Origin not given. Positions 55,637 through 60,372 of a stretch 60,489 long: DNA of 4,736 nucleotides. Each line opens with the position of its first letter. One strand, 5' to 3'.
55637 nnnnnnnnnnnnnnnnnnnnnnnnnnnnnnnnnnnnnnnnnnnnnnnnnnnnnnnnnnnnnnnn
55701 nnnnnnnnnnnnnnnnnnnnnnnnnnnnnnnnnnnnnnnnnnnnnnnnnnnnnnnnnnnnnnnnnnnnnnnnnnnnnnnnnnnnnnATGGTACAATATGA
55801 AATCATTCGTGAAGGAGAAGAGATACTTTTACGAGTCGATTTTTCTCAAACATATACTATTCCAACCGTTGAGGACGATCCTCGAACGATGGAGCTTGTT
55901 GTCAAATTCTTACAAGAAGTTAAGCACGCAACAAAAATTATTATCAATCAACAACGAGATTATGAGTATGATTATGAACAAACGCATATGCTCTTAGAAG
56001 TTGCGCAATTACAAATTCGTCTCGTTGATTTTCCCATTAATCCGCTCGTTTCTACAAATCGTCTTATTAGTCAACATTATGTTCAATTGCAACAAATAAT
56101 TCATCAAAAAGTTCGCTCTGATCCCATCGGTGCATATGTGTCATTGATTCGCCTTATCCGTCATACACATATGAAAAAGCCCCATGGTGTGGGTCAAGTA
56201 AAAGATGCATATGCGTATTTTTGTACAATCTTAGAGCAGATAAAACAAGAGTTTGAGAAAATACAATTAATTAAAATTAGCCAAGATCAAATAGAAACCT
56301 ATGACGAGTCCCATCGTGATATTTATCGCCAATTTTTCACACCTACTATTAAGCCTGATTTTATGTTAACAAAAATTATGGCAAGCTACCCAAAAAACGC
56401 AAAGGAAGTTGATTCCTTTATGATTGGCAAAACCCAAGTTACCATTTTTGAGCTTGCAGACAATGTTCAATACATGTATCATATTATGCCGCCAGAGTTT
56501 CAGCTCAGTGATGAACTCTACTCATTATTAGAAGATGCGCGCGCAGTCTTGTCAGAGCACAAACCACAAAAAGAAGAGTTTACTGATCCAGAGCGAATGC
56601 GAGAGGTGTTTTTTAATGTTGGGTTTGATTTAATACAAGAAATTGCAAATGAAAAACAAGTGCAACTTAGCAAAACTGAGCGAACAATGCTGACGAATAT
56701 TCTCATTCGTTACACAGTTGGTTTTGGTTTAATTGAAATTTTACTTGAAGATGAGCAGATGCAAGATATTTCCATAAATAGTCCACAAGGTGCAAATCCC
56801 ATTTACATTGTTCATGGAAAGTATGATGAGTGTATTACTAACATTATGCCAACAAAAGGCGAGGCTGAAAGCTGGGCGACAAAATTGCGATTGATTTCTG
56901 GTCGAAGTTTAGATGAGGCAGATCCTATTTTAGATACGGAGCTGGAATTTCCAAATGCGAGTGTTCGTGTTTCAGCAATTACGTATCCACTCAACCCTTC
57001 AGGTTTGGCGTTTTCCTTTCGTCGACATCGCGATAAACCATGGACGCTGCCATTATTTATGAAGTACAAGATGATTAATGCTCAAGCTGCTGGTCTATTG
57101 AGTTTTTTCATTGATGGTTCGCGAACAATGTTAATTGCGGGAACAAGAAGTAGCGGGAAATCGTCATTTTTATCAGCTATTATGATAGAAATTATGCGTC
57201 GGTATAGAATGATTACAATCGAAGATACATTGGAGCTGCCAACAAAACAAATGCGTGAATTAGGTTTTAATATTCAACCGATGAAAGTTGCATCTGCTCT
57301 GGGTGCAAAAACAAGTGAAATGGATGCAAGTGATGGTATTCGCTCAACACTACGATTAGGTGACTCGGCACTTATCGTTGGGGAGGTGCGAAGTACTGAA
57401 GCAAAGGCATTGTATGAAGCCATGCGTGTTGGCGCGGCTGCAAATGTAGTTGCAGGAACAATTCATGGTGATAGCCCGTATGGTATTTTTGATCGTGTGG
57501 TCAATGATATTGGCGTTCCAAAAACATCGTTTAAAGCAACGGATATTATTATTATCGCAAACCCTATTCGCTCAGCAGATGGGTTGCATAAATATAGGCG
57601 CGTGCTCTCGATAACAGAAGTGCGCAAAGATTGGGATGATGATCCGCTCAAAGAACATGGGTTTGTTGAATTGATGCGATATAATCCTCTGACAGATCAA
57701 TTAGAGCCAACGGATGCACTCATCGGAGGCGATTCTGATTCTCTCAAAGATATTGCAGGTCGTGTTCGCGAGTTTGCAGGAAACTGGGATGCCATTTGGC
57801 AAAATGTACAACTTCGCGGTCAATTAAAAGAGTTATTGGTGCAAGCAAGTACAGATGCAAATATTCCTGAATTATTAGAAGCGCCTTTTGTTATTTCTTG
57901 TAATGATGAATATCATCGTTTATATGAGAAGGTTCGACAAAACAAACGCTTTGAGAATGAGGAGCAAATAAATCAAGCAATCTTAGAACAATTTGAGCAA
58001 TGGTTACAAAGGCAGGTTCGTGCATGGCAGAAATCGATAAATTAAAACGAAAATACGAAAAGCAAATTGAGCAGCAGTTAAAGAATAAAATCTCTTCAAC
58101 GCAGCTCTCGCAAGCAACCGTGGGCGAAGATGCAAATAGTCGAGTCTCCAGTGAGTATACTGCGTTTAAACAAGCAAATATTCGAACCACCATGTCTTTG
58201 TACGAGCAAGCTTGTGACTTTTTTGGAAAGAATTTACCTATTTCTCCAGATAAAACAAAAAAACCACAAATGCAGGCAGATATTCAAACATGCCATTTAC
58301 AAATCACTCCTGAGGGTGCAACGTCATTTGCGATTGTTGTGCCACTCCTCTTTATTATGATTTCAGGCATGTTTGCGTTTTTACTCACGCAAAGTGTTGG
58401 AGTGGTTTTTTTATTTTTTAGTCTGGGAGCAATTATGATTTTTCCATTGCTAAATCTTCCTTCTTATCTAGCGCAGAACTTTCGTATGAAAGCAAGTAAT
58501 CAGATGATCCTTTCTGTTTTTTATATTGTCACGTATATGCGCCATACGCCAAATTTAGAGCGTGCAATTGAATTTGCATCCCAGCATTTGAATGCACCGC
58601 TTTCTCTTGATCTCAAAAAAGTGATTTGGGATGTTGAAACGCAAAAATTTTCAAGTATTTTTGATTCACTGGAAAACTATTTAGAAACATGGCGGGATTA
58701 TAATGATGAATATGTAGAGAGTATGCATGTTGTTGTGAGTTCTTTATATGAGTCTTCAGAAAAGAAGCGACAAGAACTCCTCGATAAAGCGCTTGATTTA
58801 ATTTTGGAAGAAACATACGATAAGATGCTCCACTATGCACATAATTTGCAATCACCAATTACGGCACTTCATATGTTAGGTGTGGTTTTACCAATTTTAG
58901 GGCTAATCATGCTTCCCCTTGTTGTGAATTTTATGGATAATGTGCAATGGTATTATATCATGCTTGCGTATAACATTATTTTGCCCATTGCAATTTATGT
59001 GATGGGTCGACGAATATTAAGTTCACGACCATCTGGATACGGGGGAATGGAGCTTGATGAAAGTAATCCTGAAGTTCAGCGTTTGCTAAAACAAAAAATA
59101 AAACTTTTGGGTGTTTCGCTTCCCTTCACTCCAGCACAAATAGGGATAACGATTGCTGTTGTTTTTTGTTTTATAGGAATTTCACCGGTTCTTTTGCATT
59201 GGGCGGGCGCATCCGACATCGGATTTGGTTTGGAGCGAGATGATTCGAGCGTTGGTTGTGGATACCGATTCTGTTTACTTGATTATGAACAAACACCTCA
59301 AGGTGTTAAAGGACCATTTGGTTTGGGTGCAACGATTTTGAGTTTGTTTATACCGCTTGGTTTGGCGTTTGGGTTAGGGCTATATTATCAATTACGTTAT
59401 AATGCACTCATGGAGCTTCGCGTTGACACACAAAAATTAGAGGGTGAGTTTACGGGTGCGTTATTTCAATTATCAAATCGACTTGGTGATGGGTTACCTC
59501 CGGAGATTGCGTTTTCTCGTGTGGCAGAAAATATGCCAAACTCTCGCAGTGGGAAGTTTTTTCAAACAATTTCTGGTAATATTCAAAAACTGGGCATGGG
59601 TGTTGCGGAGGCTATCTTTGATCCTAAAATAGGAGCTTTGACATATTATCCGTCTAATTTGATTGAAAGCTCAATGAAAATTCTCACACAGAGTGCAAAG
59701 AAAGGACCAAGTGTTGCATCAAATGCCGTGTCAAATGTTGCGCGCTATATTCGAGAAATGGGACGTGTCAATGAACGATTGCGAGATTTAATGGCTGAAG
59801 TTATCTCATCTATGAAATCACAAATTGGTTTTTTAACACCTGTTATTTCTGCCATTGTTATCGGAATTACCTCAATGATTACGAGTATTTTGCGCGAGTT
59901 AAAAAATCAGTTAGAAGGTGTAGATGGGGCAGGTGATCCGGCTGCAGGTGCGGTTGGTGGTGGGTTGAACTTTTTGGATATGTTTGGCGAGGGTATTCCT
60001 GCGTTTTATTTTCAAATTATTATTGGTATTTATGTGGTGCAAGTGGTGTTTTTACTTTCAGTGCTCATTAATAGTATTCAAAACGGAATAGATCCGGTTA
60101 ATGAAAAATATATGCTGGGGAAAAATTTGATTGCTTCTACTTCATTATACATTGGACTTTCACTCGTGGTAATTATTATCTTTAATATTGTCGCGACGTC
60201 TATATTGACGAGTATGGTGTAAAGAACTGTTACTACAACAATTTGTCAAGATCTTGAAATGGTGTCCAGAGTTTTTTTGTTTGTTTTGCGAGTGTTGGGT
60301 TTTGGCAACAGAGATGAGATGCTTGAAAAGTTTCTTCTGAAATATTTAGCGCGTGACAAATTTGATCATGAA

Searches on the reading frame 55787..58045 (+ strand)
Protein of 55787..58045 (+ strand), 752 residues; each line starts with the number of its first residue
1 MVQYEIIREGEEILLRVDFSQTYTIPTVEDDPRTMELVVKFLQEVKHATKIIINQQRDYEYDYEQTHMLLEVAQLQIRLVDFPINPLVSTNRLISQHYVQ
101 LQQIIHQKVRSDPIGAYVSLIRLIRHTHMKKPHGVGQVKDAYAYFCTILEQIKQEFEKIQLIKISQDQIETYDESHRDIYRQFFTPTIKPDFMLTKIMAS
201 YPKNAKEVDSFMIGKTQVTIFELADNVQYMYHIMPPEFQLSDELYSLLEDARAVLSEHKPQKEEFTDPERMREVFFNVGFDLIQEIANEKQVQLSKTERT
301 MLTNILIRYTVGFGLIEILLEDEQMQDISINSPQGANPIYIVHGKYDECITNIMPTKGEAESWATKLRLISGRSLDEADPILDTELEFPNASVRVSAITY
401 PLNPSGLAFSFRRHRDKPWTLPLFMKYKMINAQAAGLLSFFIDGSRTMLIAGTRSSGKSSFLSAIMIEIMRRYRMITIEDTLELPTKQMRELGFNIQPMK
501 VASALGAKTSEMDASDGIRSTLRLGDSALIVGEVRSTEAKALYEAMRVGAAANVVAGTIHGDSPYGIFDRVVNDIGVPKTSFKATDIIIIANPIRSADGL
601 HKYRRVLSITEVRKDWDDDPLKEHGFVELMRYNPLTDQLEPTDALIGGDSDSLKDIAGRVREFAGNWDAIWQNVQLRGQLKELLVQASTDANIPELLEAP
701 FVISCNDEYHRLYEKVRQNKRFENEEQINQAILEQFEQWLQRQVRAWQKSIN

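Call 8: search_protein_families(library=pfam, proteins=[window:55787-58045:+], max_evalue=0.001)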
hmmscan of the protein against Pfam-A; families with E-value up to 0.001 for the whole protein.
window:55787-58045:+ (752 aa): 1 family
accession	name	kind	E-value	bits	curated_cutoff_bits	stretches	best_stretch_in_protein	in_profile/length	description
PF00437.27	T2SSE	-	2e-15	56.7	24.9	1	386-591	85-274/370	Type II/IV secretion system protein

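Call 44: find_related_loci(query=window:55787-58042:+, collection=genome_contigs, flank=10000)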
Query window:55787-58042:+ (752 aa) in genome_contigs; peptide patterns used: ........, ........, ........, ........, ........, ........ (x = any residue, [..] = any of these).
58 stretches matched a pattern; 37 encode a relative of the query (tblastn E <= 1e-3); 37 distinct loci.
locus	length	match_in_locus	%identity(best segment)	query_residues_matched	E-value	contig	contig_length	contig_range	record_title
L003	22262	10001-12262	70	4-748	0e+0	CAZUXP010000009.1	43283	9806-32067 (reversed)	MAG TPA_asm: uncultured Methanosarcinales archaeon isolate SRP252850_co1_213 genome assembly, contig: NODE_1316_length_4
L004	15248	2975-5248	67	4-745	0e+0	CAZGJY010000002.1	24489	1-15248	MAG TPA_asm: uncultured Methanosarcinales archaeon isolate binchicken_co54_32 genome assembly, contig: NODE_3546_length_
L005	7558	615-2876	69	4-748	0e+0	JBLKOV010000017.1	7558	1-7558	MAG: Candidatus Woesearchaeota archaeon isolate MAG.35 NODE_24438_length_7558_cov_3.876621, whole genome shotgun sequenc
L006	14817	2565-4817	61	2-745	0e+0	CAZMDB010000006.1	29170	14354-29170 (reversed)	MAG TPA_asm: uncultured Methanosarcinales archaeon isolate SRP252850_co1_224 genome assembly, contig: NODE_2738_length_2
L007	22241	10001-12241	59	4-745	0e+0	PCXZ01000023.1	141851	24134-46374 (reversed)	MAG: Candidatus Woesearchaeota archaeon CG10_big_fil_rev_8_21_14_0_10_44_13 CG10_8_21_14_0.10_scaffold_424_c, whole geno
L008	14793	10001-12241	57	2-745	0e+0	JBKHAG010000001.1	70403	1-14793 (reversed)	MAG: Candidatus Woesearchaeota archaeon isolate D1M01_129 NODE_249_length_70403_cov_11.796142, whole genome shotgun sequ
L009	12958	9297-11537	56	2-745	0e+0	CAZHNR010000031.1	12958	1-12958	MAG TPA_asm: uncultured Methanosarcinales archaeon isolate SRP063590_co1_39 genome assembly, contig: NODE_5025_length_12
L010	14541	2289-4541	55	4-750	0e+0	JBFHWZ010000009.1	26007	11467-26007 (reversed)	MAG: Candidatus Woesearchaeota archaeon isolate Mix_sand09.2021.07.Z.43 k141_1898187_length_26007_cov_13.0000, whole gen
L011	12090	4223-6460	56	4-749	0e+0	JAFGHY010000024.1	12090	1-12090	MAG: Candidatus Woesearchaeota archaeon isolate Zod_Metabat.161 k87_4520195, whole genome shotgun sequence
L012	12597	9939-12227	54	1-752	0e+0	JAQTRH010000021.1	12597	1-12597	MAG: Candidatus Nanoarchaeia archaeon isolate STB_159 NODE_12492_length_12597_cov_2.547795_Sandtown_B, whole genome shot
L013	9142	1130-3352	56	5-745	0e+0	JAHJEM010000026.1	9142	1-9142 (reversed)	MAG: Nanoarchaeota archaeon isolate Modern_marine_glass_biofilm.mb.128 Modern_marine_gla.mb.128_k141_222227, whole genom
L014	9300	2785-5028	54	3-752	0e+0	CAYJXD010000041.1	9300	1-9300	MAG TPA_asm: uncultured Methanosarcinales archaeon isolate ERP125453_co1_510 genome assembly, contig: NODE_8865_length_9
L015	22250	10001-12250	54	2-746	0e+0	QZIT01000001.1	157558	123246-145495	MAG: Candidatus Woesearchaeota archaeon isolate SURF_58 Ga0104751_1000044, whole genome shotgun sequence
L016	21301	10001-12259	56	3-750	0e+0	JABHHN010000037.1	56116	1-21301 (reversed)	MAG: archaeon isolate SI037_bin40 k141_945021, whole genome shotgun sequence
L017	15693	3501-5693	54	4-745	0e+0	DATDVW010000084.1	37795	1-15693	MAG TPA_asm: Candidatus Nanoarchaeia archaeon isolate SMAG_U8094 k141_693836, whole genome shotgun sequence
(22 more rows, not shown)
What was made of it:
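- The pilus ATPase is 46-70% identical to those of Woesearchaeota/Nanoarchaeota MAGs (call 44).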

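Call 58: search_protein_families(library=ncbifam, proteins=[window:55787-58045:+], max_evalue=0.1)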
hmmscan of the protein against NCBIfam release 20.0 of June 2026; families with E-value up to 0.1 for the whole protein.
window:55787-58045:+ (752 aa): 14 families
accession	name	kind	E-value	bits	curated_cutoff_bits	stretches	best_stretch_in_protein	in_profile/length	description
NF058587.1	archaellum_moto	equivalog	3.9e-36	124.9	550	1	280-640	114-459/527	archaellum flagellar ATPase motor FlaI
TIGR03819.1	heli_sec_ATPase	hypoth_equivalog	7.1e-34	117.5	373.15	1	284-570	23-296/340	TadA family conjugal transfer-associated ATPase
TIGR02788.1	VirB11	equivalog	7.1e-18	64.7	249.95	1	434-573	129-264/308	P-type DNA transfer ATPase VirB11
TIGR02782.1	TrbB_P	equivalog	2.6e-17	63.1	304.55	1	319-612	17-293/303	P-type conjugative transfer ATPase TrbB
NF053672.1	bindosome_BasE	exception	3.1e-14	52.6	1000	1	310-613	135-431/512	bindosome assembly system ATPase subunit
NF010469.0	PRK13894.1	subfamily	1.1e-11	44.6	508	1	311-580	23-273/320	conjugal transfer ATPase TrbB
NF041000.1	ATPase_ComGA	equivalog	1.2e-11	44.1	300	1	391-590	80-260/267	competence type IV pilus ATPase ComGA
NF010475.0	PRK13900.1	equivalog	5.3e-11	42.2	389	1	437-567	152-275/333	type IV secretion system ATPase VirB11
NF010407.0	PRK13833.1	subfamily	3.6e-10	39.8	499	1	375-570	77-258/323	conjugal transfer protein TrbB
NF010425.0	PRK13851.1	equivalog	1.3e-09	37.4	461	1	435-573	152-282/344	type IV secretion system protein VirB11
TIGR02533.1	type_II_gspE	equivalog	0.00013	20.8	630.25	1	447-578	245-362/486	type II secretion system ATPase GspE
NF053534.1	T4PilAsmATPsTfpB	equivalog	0.00023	19.7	850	1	448-592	339-469/584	type IV pilus assembly ATPase TfpB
TIGR02524.1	dot_icm_DotB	equivalog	0.012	14.8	463.3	1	448-571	137-256/358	Dot/Icm type IV secretion system ATPase DotB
TIGR03925.1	T7SS_EccC_b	equivalog_domain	0.048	11.9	346.55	1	444-474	360-390/564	type VII secretion protein EccCb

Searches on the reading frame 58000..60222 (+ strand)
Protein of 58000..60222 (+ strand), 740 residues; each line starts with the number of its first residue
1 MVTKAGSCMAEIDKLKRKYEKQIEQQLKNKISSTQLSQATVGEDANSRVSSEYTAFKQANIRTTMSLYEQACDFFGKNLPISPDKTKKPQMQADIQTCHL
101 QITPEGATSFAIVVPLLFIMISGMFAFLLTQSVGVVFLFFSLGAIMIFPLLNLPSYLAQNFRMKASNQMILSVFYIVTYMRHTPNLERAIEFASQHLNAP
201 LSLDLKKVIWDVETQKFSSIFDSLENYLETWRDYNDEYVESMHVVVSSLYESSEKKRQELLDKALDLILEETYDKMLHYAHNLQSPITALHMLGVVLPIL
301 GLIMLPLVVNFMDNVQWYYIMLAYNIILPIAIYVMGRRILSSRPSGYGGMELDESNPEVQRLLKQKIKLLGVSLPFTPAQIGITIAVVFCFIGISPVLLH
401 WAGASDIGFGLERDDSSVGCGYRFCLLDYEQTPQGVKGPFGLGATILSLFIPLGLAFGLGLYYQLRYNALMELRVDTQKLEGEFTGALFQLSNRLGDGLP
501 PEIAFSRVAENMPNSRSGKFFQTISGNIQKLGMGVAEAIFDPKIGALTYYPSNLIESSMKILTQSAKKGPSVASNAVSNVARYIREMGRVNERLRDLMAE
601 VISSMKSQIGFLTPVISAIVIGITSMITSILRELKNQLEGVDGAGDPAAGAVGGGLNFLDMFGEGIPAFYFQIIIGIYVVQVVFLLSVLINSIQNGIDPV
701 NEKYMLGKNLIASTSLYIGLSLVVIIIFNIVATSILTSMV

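Call 9: search_protein_families(library=pfam, proteins=[window:58000-60222:+], max_evalue=0.001)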
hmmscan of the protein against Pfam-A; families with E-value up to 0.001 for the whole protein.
window:58000-60222:+ (740 aa): 1 family
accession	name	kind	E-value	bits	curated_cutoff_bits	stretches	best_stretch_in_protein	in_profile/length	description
PF00482.28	T2SSF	-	6.5e-05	23.3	25.2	0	185-306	14-125/125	Type II secretion system (T2SS), protein F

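Call 58: search_protein_families(library=ncbifam, proteins=[window:58000-60222:+], max_evalue=0.1)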
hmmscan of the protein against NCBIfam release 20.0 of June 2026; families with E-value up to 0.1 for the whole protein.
window:58000-60222:+ (740 aa): 0 families
